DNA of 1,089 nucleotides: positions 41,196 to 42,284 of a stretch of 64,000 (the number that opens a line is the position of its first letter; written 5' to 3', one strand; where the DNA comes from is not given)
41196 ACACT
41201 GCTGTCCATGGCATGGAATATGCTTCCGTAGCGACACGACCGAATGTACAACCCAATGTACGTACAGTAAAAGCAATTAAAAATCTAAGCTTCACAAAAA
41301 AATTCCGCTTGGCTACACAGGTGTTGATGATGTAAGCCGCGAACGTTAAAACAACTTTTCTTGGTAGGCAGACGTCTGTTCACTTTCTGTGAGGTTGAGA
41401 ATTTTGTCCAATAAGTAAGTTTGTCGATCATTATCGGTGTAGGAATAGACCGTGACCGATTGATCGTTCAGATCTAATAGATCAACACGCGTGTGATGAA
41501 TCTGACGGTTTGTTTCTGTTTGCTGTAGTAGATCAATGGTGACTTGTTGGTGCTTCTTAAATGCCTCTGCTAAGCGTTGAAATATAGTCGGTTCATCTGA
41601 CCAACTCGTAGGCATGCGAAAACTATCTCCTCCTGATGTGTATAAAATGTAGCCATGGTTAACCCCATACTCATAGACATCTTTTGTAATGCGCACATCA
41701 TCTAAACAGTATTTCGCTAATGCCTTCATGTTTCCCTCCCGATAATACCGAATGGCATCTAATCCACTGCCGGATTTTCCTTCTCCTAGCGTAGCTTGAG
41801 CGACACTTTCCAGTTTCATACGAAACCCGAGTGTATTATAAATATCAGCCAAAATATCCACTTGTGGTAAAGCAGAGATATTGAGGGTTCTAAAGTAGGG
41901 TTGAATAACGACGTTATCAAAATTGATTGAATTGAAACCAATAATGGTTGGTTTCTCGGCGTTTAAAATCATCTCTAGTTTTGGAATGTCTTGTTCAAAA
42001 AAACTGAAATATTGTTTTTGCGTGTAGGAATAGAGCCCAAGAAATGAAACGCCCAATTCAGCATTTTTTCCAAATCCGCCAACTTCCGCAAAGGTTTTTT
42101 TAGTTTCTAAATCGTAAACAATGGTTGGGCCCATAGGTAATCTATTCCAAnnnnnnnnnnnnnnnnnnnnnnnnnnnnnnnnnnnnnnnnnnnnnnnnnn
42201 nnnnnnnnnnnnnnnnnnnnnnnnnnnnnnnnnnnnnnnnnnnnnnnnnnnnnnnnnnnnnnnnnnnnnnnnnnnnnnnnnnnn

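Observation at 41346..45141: Nuclease-rich putative operon: xseA-xseB-LCP-Cas4-like Fe-S nuclease-DEDDy exonuclease, with stop/start overlaps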

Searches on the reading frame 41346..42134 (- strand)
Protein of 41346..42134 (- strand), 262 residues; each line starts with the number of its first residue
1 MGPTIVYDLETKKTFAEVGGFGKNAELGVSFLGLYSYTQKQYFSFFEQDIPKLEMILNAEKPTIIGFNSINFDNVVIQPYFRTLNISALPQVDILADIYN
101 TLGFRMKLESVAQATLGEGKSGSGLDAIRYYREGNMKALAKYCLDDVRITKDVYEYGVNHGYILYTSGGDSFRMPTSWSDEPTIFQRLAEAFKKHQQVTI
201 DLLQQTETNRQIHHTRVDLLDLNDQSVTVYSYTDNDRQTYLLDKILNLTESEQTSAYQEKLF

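Call 3: search_protein_families(library=pfam, proteins=[window:41346-42134:-], max_evalue=0.01)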
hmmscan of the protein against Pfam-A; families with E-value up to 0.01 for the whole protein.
window:41346-42134:- (262 aa): 2 families
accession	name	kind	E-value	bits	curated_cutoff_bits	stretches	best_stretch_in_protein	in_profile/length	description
PF13482.12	RNase_H_2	-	1.4e-07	32.1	22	1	20-156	9-163/165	RNase_H superfamily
PF10108.15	DNA_pol_B_exo2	-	8.9e-05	22.7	24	0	99-150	115-166/213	Predicted 3'-5' exonuclease related to the exonuclease domain of PolB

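Call 4: search_protein_families(library=ncbifam, proteins=[window:41346-42134:-], max_evalue=0.01)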
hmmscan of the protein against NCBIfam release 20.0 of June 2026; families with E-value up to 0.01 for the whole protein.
window:41346-42134:- (262 aa): 0 families

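Call 8: find_homologous_proteins(query=window:41346-42134:-)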
Query window:41346-42134:- (262 aa): 896 proteins with E <= 0.001 among 1405 candidates; the best 120 are listed.
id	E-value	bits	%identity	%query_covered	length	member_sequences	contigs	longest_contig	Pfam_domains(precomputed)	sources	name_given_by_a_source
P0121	5.1e-171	585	100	100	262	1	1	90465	PF13482.13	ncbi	-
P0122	5.0e-151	519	88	100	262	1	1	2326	PF13482.13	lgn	-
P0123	2.5e-134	464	80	100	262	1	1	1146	PF13482.13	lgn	-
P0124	1.7e-133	462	79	100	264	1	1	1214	PF13482.13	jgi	jgi:hypothetical protein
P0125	5.9e-133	460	78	99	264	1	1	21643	PF13482.13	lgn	-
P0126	9.7e-133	459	78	99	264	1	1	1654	PF13482.13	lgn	-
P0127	6.1e-132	457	78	99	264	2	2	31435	PF13482.13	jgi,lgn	jgi:DEAD/DEAH box helicase domain-containing protein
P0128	2.1e-120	419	72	99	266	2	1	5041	PF13482.13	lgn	-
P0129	6.8e-120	417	72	99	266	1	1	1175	PF13482.13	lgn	-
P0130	3.8e-119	415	71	100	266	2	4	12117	PF13482.13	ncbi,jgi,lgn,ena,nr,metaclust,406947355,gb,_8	ncbi:MAG: hypothetical protein ACD_41C00372G0008 [uncultured bacterium]|nr:MAG: hypothetical protein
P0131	3.3e-116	405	70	99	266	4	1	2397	PF13482.13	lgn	-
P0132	4.0e-116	405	69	100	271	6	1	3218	PF13482.13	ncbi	-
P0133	7.9e-115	401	69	100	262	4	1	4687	PF13482.13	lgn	-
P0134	3.4e-114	398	69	100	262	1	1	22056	PF13482.13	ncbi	-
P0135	3.4e-114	398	69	99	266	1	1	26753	PF13482.13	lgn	-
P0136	6.0e-114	398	70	100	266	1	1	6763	PF13482.13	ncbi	-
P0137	4.4e-113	395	70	100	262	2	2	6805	PF13482.13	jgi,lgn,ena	-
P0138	8.7e-113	394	71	99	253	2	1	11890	PF13482.13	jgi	jgi:DEAD/DEAH box helicase domain-containing protein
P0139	1.7e-112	393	68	100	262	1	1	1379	PF13482.13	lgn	-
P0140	1.5e-111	390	67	100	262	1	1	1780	PF13482.13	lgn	-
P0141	1.1e-108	380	67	98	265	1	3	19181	PF13482.13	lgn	-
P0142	3.7e-108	379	65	100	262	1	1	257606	PF13482.13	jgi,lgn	-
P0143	1.3e-107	377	66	99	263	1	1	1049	PF13482.13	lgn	-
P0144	8.4e-107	374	62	99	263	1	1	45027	PF13482.13,PF10108.16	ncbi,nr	ncbi:MAG: ribonuclease H-like domain-containing protein [bacterium]|nr:ribonuclease H-like domain-co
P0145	1.5e-103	364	65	99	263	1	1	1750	PF13482.13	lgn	-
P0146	1.7e-103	363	65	98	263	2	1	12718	PF13482.13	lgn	-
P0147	1.7e-101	357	64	98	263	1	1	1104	PF13482.13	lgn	-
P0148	3.3e-100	353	63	99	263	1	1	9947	PF13482.13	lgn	-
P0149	1.1e-98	348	61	98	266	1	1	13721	PF13482.13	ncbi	-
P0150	7.6e-98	345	58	99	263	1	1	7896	PF13482.13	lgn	-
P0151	1.3e-97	344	68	87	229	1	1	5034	PF13482.13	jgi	jgi:DEAD/DEAH box helicase domain-containing protein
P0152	5.8e-97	342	58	98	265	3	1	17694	PF13482.13,PF10108.16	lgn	-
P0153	1.4e-95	338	59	98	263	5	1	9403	PF13482.13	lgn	-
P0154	1.9e-95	337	60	99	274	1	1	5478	PF13482.13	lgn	-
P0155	8.0e-95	335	61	98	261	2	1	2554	PF13482.13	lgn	-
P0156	6.3e-94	332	57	98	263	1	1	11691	PF13482.13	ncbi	-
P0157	1.2e-93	331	59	98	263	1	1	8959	PF13482.13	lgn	-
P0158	1.8e-93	331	59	98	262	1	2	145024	PF13482.13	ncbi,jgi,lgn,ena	ncbi:MAG: ribonuclease H-like domain-containing protein [Patescibacteria group bacterium]|jgi:DEAD/D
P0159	1.9e-93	331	57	98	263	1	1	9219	PF13482.13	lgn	-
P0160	2.3e-93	330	59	98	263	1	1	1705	PF13482.13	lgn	-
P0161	4.0e-93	329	61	97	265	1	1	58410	PF13482.13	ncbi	-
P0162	1.0e-92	328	57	98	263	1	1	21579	PF13482.13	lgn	-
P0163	1.5e-91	324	58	98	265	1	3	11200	PF13482.13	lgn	-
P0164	6.0e-91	322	57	98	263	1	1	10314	PF13482.13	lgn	-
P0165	7.3e-91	322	58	98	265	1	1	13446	PF13482.13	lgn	-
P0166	1.1e-90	321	56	98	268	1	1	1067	PF13482.13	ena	-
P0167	7.6e-90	319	55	100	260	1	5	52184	PF13482.13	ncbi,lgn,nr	ncbi:MAG: ribonuclease H-like domain-containing protein [Candidatus Kerfeldbacteria bacterium]|nr:ri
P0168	3.4e-89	317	56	98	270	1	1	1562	PF13482.13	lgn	-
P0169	6.9e-88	312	57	98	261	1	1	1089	PF13482.13,PF10108.16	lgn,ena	-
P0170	2.4e-86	307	53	98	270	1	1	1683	PF13482.13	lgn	-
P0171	3.1e-83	297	52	100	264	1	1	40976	PF13482.13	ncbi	ncbi:MAG: ribonuclease H-like domain-containing protein [Patescibacteria group bacterium]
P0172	4.1e-82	293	52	100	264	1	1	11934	PF13482.13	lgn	-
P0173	7.2e-82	293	52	98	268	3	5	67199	PF13482.13,PF10108.16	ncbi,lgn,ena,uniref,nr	ncbi:MAG: hypothetical protein A2233_01155 [Candidatus Kerfeldbacteria bacterium RIFOXYA2_FULL_38_24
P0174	6.4e-81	290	50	98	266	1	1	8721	PF13482.13,PF10108.16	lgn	-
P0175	1.4e-80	288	49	98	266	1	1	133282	PF13482.13,PF10108.16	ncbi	ncbi:MAG: ribonuclease H-like domain-containing protein [Candidatus Kerfeldbacteria bacterium]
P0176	2.2e-80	288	48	99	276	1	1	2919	PF13482.13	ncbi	-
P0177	1.1e-79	285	51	98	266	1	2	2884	PF13482.13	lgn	-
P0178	1.8e-79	285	52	98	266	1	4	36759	PF13482.13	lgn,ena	-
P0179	2.8e-79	284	52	98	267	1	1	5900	PF13482.13,PF10108.16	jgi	jgi:DEAD/DEAH box helicase domain-containing protein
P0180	3.0e-79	284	52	98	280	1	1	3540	PF13482.13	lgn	-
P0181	1.1e-78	282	49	98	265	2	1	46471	PF13482.13,PF10108.16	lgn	-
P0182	2.5e-78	281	49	98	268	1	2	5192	PF13482.13,PF10108.16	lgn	-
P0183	3.5e-78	281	49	98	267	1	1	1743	PF13482.13,PF10108.16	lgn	-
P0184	4.4e-78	280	50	100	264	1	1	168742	PF13482.13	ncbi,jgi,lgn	ncbi:MAG: ribonuclease H-like domain-containing protein [Patescibacteria group bacterium]|jgi:DEAD/D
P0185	6.2e-78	280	49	98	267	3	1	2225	PF13482.13,PF10108.16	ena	-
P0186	3.0e-77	277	52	98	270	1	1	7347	PF13482.13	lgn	-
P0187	4.0e-77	277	50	100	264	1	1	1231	PF13482.13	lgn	-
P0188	1.0e-76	276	48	99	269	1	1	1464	PF13482.13,PF10108.16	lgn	-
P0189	1.3e-76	275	48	98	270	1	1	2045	PF13482.13,PF10108.16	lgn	-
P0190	1.3e-76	275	49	98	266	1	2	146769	PF13482.13,PF10108.16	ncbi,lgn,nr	ncbi:MAG: ribonuclease H-like domain-containing protein [Candidatus Kerfeldbacteria bacterium]|nr:ri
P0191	1.4e-76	275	48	98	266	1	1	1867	PF13482.13,PF10108.16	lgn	-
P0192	1.8e-75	272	49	99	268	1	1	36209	PF13482.13,PF10108.16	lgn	-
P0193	5.5e-75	270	47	98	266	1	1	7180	PF13482.13,PF10108.16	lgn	-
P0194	5.8e-75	270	49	98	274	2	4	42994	PF13482.13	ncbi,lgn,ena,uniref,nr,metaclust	ncbi:MAG: hypothetical protein A3F54_00165 [Candidatus Kerfeldbacteria bacterium RIFCSPHIGHO2_12_FUL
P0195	5.9e-75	270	49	98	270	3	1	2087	PF13482.13,PF10108.16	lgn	-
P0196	1.2e-74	269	50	98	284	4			PF13482.13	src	-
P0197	1.3e-74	269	49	98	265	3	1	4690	PF13482.13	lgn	-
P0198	2.6e-74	268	48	100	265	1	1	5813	PF13482.13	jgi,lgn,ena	-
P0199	6.8e-74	267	47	98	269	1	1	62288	PF13482.13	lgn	-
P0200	9.8e-74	266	47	98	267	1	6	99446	PF13482.13,PF10108.16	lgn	-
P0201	4.5e-73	264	48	100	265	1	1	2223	PF13482.13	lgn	-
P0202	3.6e-72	261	47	100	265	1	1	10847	PF13482.13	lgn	-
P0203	4.6e-72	260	45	98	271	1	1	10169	PF13482.13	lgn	-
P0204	6.4e-72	260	50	99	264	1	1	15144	PF13482.13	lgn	-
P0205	1.2e-71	259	47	98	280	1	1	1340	PF13482.13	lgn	-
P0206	1.6e-71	259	46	98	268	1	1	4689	PF13482.13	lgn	-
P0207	4.6e-71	257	46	98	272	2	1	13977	PF13482.13,PF10108.16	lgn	-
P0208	6.4e-71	257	46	98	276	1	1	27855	PF13482.13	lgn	-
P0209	2.7e-68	248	46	100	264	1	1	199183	PF13482.13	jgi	-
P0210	6.8e-68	247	44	98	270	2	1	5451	PF13482.13,PF10108.16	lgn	-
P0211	1.5e-66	242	45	100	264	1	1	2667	PF13482.13,PF10108.16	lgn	-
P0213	1.2e-65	240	43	98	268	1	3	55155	PF13482.13,PF10108.16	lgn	-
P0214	1.6e-65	239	45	100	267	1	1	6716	PF13482.13,PF10108.16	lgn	-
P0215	2.0e-65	239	44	100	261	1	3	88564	PF13482.13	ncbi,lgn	-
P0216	2.5e-65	238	42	98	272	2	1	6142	PF13482.13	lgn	-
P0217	2.8e-65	238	46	92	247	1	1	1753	PF13482.13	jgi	jgi:hypothetical protein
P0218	5.1e-65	237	43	100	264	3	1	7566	PF13482.13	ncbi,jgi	-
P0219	3.7e-64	235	43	100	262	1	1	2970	PF13482.13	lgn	-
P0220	4.6e-64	234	53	76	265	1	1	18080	PF13482.13,PF10108.16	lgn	-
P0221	5.1e-64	234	44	100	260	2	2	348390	PF13482.13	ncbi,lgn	-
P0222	1.1e-63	233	43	100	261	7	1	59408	PF13482.13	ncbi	-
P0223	2.8e-63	232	43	100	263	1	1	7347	PF13482.13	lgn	-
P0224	4.3e-63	231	44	100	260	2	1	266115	PF13482.13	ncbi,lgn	-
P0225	8.9e-63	230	42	100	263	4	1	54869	PF13482.13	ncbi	-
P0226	1.3e-62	230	44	100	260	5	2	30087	PF13482.13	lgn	-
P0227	1.8e-62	229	42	100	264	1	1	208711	PF13482.13,PF10108.16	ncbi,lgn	ncbi:MAG: ribonuclease H-like domain-containing protein [Patescibacteria group bacterium]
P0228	3.2e-62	228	43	100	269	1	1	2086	PF13482.13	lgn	-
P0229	3.9e-62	228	44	100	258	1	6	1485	PF13482.13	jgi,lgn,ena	-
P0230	6.6e-62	227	42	98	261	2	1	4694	PF13482.13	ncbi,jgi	-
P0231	9.7e-62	227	43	98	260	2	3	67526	PF13482.13,PF13280.13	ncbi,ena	-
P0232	1.3e-61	226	44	100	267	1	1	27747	PF13482.13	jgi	-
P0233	1.6e-61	226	41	100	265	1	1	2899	PF13482.13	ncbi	-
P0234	2.5e-61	225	44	100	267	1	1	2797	PF13482.13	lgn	-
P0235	3.7e-61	225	43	100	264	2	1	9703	PF13482.13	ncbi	-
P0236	3.8e-61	225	42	100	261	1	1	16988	PF13482.13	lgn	-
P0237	5.4e-61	224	42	100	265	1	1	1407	PF13482.13,PF10108.16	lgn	-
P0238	1.3e-60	223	42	100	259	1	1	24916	PF13482.13,PF13280.13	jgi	jgi:hypothetical protein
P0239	5.2e-60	221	40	100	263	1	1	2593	PF13482.13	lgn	-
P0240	9.5e-60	220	43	100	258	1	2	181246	PF13482.13,PF13280.13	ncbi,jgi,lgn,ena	-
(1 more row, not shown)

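Call 11: find_related_loci(query=A1, collection=genome_contigs, flank=8000)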
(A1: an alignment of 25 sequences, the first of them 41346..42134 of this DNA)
Query A1 (262 aa) in genome_contigs; peptide patterns used: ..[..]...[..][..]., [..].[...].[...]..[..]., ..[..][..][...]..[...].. (x = any residue, [..] = any of these).
600 stretches matched a pattern (row limit reached: there are more); 524 encode a relative of the query (tblastn E <= 1e-3); the best 80 are kept; 80 distinct loci.
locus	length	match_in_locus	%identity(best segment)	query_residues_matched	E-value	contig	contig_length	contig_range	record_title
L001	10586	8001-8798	71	1-262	5e-126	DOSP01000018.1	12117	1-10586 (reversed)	MAG TPA_asm: Candidatus Kerfeldbacteria bacterium isolate UBA9570 contig_18219, whole genome shotgun sequence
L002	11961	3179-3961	70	3-262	2e-124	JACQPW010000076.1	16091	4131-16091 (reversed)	MAG: Candidatus Kerfeldbacteria bacterium isolate NC_groundwater_1317_Ag_S-0.2um_47_26 S_p2_S4_coassembly_k141_3100563,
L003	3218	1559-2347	69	1-262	2e-126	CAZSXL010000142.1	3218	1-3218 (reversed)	MAG TPA_asm: uncultured Gammaproteobacteria bacterium isolate SRP302447_co1_140 genome assembly, contig: NODE_93822_leng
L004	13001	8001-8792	52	1-262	6e-90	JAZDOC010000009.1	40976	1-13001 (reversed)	MAG: Patescibacteria group bacterium isolate MEGAHIT-group-0.747 k141_355252, whole genome shotgun sequence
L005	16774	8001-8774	49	5-262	2e-87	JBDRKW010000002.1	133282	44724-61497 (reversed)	MAG: Candidatus Kerfeldbacteria bacterium isolate MEGAHIT-group-1.742 k141_9747630, whole genome shotgun sequence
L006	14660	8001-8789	50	1-261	6e-85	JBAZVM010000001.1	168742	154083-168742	MAG: Patescibacteria group bacterium isolate SO_2017_GW1_252 NODE_684_length_168742_cov_2.267005_OW334_2017, whole genom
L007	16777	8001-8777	49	5-262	7e-84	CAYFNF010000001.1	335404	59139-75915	MAG TPA_asm: uncultured Gammaproteobacteria bacterium isolate ERP019367_co2_140 genome assembly, contig: NODE_21_length_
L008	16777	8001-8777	49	5-262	5e-84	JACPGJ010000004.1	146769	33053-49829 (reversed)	MAG: Candidatus Kerfeldbacteria bacterium isolate NC_groundwater_384_Ag_B-0.1um_43_17 GD18-4_B1_scaffold_460420, whole g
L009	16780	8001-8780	49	5-262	1e-81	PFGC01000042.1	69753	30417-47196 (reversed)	MAG: Candidatus Kerfeldbacteria bacterium CG15_BIG_FIL_POST_REV_8_21_14_020_45_12 CG15_8_21_14_0.20_scaffold_84_c, whole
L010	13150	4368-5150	49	5-262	4e-81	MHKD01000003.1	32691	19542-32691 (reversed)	MAG: Candidatus Kerfeldbacteria bacterium RIFCSPHIGHO2_12_FULL_48_17 rifcsphigho2_12_scaffold_1648, whole genome shotgun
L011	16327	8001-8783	45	4-262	2e-73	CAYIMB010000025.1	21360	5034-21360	MAG TPA_asm: uncultured Gammaproteobacteria bacterium isolate ERP119705_co25_35 genome assembly, contig: NODE_1433_lengt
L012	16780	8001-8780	44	1-262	1e-69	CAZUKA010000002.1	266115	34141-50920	MAG TPA_asm: uncultured Gammaproteobacteria bacterium isolate SRP239054_co1_60 genome assembly, contig: NODE_17_length_2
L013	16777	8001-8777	44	1-261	1e-69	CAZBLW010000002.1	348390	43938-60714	MAG TPA_asm: uncultured Gammaproteobacteria bacterium isolate SRP193661_co2_55 genome assembly, contig: NODE_5_length_34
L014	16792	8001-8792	42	1-262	5e-68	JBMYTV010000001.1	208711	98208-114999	MAG: Patescibacteria group bacterium isolate ME_XS_2211_2_bin_44 ME_XS_2211_2_bin_44_0, whole genome shotgun sequence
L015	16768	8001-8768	44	1-258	1e-67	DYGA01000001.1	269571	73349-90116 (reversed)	MAG TPA_asm: Candidatus Paceibacter sp. isolate BE2012_33_23 Afr_mines_BE2012_14_length_269571_cov_10_026358, whole geno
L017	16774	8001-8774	42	1-262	1e-65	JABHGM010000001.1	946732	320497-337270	MAG: bacterium isolate SI037_bin203 k141_1573769, whole genome shotgun sequence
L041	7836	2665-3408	40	5-247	2e-57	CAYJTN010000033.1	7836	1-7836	MAG TPA_asm: uncultured Candidatus Saccharibacteria bacterium isolate ERP125453_co1_242 genome assembly, contig: NODE_11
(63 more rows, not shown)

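Call 26: search_protein_families(library=padloc, proteins=[window:41346-42134:-], max_evalue=0.01)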
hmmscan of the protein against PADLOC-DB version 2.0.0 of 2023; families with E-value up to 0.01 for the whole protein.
window:41346-42134:- (262 aa): 0 families

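Call 27: predict_structure(alignment_id=A1)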
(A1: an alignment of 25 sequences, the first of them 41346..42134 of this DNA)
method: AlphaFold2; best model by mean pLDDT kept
length: 262 residues; sequences in the alignment: 25
mean_pLDDT: 92.5   pTM: 0.89
mean pLDDT of the five models: 92.5, 92.1, 92.1, 91.7, 91.5
residues with pLDDT >= 90: 221; 70-90: 33; 50-70: 7; < 50: 1
segments of 3 or more residues with pLDDT < 50: none
pLDDT, mean of each block of 10 residues (from residue 1): 90 92 91 96 96 94 96 96 95 96 94 91 88 95 96 97 92 94 96 93 87 94 96 94 95 70 46
secondary structure, 60 per line:
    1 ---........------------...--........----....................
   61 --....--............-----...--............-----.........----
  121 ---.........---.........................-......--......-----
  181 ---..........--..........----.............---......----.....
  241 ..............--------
elements in order: E4-11 E29-36 E41-46 H47-60 E63-66 H69-80 E91-93 H94-102 H108-116 H124-132 H136-160 E162-167 E170-175 H184-193 E196-205 E210-222 E226-231 E236-241 E245-254

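Call 30: search_solved_structures(query=A1, max_evalue=1)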
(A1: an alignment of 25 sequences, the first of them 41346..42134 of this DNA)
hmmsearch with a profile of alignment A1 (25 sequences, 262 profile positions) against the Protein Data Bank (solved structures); distinct sequences matched with E-value up to 1: 16.
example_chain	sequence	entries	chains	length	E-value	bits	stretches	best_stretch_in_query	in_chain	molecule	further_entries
8bns_A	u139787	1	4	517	0.0041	19.7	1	186-250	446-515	AAA ATPase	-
6sj9_A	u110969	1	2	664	0.017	17.7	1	186-254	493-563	Proteasome accessory factor B/C (PafBC)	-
8bnv_A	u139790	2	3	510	0.017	17.7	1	186-251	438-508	AAA family ATPase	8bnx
3iay_A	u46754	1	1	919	0.031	16.8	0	47-101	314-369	DNA polymerase delta catalytic subunit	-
7kc0_A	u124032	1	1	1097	0.042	16.4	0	47-101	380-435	DNA polymerase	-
6p1h_A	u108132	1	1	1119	0.044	16.3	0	47-101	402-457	DNA polymerase delta catalytic subunit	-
6pnm_A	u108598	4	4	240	0.12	14.9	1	36-89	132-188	Glutathione S-transferase omega-1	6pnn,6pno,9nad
3vln_A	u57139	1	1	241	0.12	14.9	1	36-89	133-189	Glutathione S-transferase omega-1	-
4is0_A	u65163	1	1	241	0.12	14.9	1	36-89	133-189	Glutathione S-transferase omega-1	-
1eem_A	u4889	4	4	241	0.12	14.9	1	36-89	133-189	GLUTATHIONE-S-TRANSFERASE | Glutathione S-transferase omega-1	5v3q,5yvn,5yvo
5ueh_A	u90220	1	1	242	0.12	14.8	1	36-89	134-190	Glutathione S-transferase omega-1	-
4yqm_A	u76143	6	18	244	0.13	14.8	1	36-89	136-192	Glutathione S-transferase omega-1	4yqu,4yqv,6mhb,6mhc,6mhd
9lhf_A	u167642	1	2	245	0.13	14.8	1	36-89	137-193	Glutathione S-transferase omega-1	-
7p5x_AX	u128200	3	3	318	0.26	13.8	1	181-253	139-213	PafC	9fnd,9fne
4jx0_A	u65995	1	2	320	0.27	13.7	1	32-90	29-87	hypothetical protein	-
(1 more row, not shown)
